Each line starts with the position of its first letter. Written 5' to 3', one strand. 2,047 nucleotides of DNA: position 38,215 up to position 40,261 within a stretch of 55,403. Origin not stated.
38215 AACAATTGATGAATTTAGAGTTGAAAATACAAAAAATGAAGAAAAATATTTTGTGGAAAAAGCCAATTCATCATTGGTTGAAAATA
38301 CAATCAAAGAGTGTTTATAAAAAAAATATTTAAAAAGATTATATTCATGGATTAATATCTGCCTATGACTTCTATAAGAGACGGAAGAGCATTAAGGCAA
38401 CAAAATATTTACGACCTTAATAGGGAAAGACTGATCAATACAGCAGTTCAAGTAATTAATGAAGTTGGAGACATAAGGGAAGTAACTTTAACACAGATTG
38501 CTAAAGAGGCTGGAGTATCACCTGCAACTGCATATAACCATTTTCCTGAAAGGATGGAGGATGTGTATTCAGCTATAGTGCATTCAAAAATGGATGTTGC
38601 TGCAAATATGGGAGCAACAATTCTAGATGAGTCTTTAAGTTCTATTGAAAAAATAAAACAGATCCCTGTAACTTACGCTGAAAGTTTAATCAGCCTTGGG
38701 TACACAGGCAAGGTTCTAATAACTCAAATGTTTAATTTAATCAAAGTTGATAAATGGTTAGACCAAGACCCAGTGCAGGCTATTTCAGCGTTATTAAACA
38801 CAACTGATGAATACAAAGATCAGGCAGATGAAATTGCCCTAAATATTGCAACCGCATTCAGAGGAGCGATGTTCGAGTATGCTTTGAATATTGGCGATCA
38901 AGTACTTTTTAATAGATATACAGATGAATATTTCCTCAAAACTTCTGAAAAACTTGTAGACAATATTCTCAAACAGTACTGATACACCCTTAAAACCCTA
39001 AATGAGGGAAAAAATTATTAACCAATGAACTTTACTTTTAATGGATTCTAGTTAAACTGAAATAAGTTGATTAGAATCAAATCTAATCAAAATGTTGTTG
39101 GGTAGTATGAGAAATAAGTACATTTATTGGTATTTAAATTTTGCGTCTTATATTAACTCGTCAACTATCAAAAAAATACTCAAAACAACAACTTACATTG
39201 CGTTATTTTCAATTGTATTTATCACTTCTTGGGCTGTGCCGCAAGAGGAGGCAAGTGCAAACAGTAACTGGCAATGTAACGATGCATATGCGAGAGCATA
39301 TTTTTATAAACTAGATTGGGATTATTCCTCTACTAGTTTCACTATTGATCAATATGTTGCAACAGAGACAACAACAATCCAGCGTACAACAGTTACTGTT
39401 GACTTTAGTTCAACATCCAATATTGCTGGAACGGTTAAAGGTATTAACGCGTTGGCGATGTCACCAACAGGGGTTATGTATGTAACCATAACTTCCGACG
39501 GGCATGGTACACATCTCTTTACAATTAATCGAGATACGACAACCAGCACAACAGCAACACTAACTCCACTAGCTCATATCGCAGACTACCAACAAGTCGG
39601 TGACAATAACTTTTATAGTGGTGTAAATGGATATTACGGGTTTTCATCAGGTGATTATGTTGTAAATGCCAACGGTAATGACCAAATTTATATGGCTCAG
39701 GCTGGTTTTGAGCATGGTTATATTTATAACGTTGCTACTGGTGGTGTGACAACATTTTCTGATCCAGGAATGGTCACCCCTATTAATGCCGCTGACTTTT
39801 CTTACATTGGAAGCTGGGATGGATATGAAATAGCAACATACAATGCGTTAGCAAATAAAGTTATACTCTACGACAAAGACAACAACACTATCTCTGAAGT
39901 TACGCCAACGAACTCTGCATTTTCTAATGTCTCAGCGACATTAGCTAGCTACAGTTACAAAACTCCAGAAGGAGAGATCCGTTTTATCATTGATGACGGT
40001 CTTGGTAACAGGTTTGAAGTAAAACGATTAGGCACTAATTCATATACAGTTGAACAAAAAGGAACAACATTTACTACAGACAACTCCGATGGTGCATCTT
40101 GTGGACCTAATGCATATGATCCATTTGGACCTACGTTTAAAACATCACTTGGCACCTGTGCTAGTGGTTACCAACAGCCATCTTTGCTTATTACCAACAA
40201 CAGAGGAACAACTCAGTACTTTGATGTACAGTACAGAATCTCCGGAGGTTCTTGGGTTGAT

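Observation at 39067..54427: Translationally coupled four-gene operon: giant surface protein, extended sortase, polytopic membrane protein, secreted HExxH protein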

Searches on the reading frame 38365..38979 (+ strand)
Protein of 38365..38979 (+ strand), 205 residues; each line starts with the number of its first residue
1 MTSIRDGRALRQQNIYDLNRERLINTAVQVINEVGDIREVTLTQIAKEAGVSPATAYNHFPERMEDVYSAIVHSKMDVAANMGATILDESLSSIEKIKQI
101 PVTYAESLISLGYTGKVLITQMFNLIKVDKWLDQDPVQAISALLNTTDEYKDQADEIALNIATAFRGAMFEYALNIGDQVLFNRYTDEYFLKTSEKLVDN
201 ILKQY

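Call 6: search_protein_families(library=pfam, proteins=[window:38365-38979:+], max_evalue=0.1)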
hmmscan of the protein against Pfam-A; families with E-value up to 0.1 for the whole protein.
window:38365-38979:+ (205 aa): 6 families
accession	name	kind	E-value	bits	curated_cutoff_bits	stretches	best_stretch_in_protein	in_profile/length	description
PF00440.29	TetR_N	-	5.5e-07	29.7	24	1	23-61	1-38/47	Bacterial regulatory proteins, tetR family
PF04967.18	HTH_10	-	0.0091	16.2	23.1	1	38-59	22-43/53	HTH DNA binding domain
PF12840.13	HTH_20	-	0.012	16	27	1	39-66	18-44/51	Helix-turn-helix domain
PF09339.16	HTH_IclR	-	0.013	15.7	22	1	38-58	17-37/52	IclR helix-turn-helix domain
PF14837.11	INTS5_N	-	0.055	13.4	27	0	128-177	153-202/208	Integrator complex subunit 5 N-terminus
PF00356.27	LacI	-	0.086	13.1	27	0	41-55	1-15/46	Bacterial regulatory proteins, lacI family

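Call 7: search_protein_families(library=ncbifam, proteins=[window:38365-38979:+], max_evalue=0.1)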
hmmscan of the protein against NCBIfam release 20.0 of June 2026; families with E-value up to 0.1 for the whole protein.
window:38365-38979:+ (205 aa): 20 families
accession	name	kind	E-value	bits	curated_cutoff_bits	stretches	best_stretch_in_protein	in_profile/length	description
TIGR03384.1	betaine_BetI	equivalog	5.9e-07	29.4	201.3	1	13-84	3-73/189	choline-binding transcriptional repressor BetI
NF001978.0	PRK00767.1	equivalog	8.2e-07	29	118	1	16-73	7-63/197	transcriptional regulator BetI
NF053878.1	FATransRegFadRBac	equivalog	1.1e-06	28.6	200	1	21-108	6-91/190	fatty acid metabolism transcriptional regulator FadR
NF051852.1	efflux_TF_MtrR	exception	2.3e-05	24.3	280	1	20-99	12-90/205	multidrug efflux system transcriptional repressor MtrR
NF053731.1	TransRegFasRMycb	equivalog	4.7e-05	23.3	330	1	18-79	11-70/199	HTH-type transcriptional activator FasR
NF041196.1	ScbR_bind_reg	equivalog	0.00012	22.3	150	1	20-107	8-93/191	ScbR family autoregulator-binding transcription factor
NF008402.0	PRK11202.1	equivalog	0.00075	19.2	151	1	19-62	12-55/211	HTH-type transcriptional repressor FabR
NF007430.0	PRK09975.1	equivalog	0.0012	18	274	1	19-65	12-57/220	acrEF/envCD operon transcriptional regulator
NF007949.0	PRK10668.1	equivalog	0.0014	18.1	271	1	19-74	12-65/216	multidrug efflux transporter transcriptional repressor AcrR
NF047866.1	TF_DicD_YjdC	equivalog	0.0022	18.1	240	1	19-115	2-97/191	division control transcriptional repressor DicD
NF051457.1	acryl_TF_AcuR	equivalog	0.0032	16.8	247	1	5-109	4-107/204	acrylate utilization transcriptional regulator AcuR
NF040929.1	quorum_TF_HapR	equivalog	0.0036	17.1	350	1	20-101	17-96/200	LuxR/HapR/OpaR family quorum-sensing transcriptional regulator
NF010319.1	PRK13756.1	equivalog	0.0049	16.7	265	1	18-64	2-47/199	tetracycline resistance transcriptional repressor TetR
NF011584.0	PRK15008.1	equivalog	0.0058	16.5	230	1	19-80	19-78/212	HTH-type transcriptional regulator RutR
NF007015.0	PRK09480.1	equivalog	0.0077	15.8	120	1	19-74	11-64/197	nucleoid occlusion factor SlmA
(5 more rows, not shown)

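Call 65: find_encoding_contigs(protein=window:38365-38979:+, flank=6000, max_places=6)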
Protein window:38365-38979:+ (205 aa): no gene with exactly this product is on record in the collection.

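Call 66: find_related_loci(query=window:38365-38979:+, collection=metagenome_contigs, flank=2500)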
Query window:38365-38979:+ (205 aa) in metagenome_contigs; peptide patterns used: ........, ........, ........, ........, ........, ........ (x = any residue, [..] = any of these).
109 stretches matched a pattern; 28 encode a relative of the query (tblastn E <= 1e-3); 27 distinct loci.
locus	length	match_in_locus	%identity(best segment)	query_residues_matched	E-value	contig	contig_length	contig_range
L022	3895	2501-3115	99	1-205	2e-138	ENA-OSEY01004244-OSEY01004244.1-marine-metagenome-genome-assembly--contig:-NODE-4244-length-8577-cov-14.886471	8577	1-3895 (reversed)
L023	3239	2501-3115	99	1-205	1e-139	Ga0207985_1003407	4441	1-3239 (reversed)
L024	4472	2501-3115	99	1-205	2e-137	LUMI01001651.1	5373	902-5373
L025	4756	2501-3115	99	1-205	4e-137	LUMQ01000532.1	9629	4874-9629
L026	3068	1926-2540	96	1-205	4e-139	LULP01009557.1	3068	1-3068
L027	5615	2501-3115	92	1-205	1e-129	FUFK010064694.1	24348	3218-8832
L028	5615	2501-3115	92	1-205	1e-129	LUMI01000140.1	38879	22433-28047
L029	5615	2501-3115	93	1-205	1e-129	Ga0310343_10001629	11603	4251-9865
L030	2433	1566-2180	92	1-205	2e-135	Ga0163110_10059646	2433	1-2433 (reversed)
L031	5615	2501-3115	89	1-205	2e-126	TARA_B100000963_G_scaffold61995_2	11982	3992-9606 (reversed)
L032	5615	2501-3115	92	1-205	1e-129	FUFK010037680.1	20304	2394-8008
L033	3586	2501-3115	84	1-205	5e-122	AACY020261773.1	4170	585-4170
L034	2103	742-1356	83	1-205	4e-126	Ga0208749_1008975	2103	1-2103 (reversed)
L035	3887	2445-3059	83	1-205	7e-120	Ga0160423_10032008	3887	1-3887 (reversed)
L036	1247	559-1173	81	1-205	3e-128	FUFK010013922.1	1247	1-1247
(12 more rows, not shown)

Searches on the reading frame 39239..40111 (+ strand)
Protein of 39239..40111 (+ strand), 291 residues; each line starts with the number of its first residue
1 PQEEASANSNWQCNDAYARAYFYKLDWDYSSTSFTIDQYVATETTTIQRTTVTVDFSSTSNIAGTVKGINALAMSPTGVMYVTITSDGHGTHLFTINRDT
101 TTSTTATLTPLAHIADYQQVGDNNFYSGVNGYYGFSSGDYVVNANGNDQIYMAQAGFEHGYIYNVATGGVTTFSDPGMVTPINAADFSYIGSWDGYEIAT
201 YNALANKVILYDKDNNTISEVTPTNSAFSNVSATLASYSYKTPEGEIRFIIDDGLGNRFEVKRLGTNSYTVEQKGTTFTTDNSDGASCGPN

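Call 61: search_solved_structures(query=window:39239-40111:+, max_evalue=10)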
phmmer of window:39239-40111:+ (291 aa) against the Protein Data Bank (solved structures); distinct sequences matched with E-value up to 10: 2.
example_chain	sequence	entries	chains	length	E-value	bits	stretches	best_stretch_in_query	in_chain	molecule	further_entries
7ong_A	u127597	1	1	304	1.2e-07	34.6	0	193-234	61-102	SAKe6BE-L1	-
5t5h_X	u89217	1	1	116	0.8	12.2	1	172-255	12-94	60S ribosomal protein L23a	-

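Call 95: search_protein_families(library=pfam, proteins=[window:39239-40111:+], max_evalue=1)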
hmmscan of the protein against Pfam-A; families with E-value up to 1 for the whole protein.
window:39239-40111:+ (291 aa): 2 families
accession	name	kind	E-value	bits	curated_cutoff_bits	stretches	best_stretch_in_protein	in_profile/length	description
PF13415.12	Kelch_3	-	0.1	13.2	22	1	206-235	18-47/48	Galactose oxidase, central domain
PF03816.19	LytR_cpsA_psr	-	0.12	13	24.6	0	79-141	5-69/150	LytR_cpsA_psr family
